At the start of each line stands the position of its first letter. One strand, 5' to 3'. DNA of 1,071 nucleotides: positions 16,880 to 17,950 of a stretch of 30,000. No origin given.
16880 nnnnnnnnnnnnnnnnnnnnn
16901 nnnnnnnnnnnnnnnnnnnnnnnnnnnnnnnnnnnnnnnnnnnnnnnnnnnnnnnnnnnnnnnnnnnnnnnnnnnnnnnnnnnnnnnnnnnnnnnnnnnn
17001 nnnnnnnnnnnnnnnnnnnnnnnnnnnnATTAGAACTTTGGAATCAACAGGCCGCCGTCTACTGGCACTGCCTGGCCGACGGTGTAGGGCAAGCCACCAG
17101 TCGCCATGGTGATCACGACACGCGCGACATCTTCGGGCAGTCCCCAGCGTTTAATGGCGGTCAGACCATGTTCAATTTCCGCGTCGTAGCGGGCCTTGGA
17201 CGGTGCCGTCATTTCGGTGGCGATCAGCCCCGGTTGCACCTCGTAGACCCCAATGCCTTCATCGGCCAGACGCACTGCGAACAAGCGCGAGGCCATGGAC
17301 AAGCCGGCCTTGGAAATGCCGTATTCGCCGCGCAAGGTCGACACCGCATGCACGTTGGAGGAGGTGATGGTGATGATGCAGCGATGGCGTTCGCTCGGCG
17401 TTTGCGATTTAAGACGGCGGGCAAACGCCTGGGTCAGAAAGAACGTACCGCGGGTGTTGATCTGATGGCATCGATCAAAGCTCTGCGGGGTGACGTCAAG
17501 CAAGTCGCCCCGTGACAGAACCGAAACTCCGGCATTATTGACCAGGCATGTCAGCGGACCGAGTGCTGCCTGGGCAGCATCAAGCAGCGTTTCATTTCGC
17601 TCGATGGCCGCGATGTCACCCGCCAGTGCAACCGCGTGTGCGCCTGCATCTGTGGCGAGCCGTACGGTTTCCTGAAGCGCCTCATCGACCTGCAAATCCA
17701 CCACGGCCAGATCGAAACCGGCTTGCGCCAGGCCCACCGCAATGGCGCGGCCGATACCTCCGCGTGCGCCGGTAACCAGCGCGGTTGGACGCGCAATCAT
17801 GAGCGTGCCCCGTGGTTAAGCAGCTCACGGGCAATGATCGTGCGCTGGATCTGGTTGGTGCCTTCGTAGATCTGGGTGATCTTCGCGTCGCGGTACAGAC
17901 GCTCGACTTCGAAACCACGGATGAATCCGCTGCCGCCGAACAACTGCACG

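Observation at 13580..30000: An unassigned hybrid catabolic cluster joining sugar-type uptake, alcohol/aldehyde oxidation, CoA-thioester chemistry, DUF993/TIM-barrel enzymes and a dedicated ETF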

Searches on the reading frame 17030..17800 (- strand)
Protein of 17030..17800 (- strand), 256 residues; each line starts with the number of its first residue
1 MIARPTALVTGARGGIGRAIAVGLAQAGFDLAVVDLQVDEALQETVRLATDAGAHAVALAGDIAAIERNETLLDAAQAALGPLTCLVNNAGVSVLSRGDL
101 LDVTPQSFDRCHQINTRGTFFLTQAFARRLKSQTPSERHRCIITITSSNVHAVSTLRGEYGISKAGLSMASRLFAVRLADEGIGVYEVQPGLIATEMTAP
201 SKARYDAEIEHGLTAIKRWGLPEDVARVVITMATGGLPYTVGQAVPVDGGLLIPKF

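Call 3: search_protein_families(library=pfam, proteins=[window:17030-17800:-])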
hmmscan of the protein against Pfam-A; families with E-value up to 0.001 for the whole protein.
window:17030-17800:- (256 aa): 3 families
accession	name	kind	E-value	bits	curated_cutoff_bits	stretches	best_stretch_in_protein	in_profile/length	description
PF13561.12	adh_short_C2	-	5.2e-43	147.8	27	1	11-251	1-235/236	Enoyl-(Acyl carrier protein) reductase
PF00106.31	adh_short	-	6e-38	130.7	26.6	1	6-203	2-192/195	short chain dehydrogenase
PF08659.16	KR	-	1.2e-09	38.8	22.6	1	6-128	2-125/180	KR domain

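Call 6: search_protein_families(library=ncbifam, proteins=[window:17030-17800:-])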
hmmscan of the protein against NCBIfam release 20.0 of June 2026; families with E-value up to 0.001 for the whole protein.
window:17030-17800:- (256 aa): 219 families (the best 25 are shown)
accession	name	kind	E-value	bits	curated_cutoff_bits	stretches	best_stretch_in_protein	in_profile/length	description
NF009386.0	PRK12745.1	equivalog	1.4e-105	352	250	1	3-256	4-259/259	3-ketoacyl-ACP reductase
NF005559.1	PRK07231.1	subfamily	3e-42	144.8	215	1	6-252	6-248/249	glucose 1-dehydrogenase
TIGR02415.1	23BDH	subfamily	8.7e-39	133.5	304.35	1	6-252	2-252/254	acetoin reductase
NF009384.0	PRK12743.1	equivalog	9.3e-39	133.2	264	1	5-252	7-248/258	SDR family oxidoreductase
TIGR01830.1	3oxo_ACP_reduc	equivalog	6.9e-38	130.7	297.75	1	7-251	1-238/239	3-oxoacyl-[acyl-carrier-protein] reductase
TIGR01832.1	kduD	equivalog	6.6e-37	127.3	338.85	1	6-252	7-246/248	2-dehydro-3-deoxy-D-gluconate 5-dehydrogenase KduD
NF053807.1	RhamDHLra1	equivalog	7.8e-37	127.3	400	1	5-253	5-249/252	L-rhamnose 1-dehydrogenase Lra1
NF004791.0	PRK06138.1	equivalog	1e-36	126.6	312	1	6-253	7-251/252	SDR family oxidoreductase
NF004198.0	PRK05653.1-3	equivalog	1.7e-36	125.9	296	1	5-253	8-248/248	3-oxoacyl-ACP reductase FabG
NF009468.0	PRK12826.1-4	equivalog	3.2e-35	122.1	318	1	6-255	9-251/256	SDR family oxidoreductase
NF009466.0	PRK12826.1-2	subfamily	6.2e-35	120.8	222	1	6-252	5-245/248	3-oxoacyl-ACP reductase FabG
NF006528.0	PRK08993.1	subfamily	4.8e-34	117.9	430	1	6-252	12-251/253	2-dehydro-3-deoxy-D-gluconate 5-dehydrogenase KduD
NF004202.0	PRK05653.2-2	equivalog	2.2e-33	115.9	333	1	4-254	7-250/259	3-oxoacyl-ACP reductase FabG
NF005067.0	PRK06484.1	equivalog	2.8e-33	115.3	713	1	7-251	12-251/524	short chain dehydrogenase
NF004774.0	PRK06114.1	equivalog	1.3e-32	113.2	360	1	6-251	18-259/262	SDR family oxidoreductase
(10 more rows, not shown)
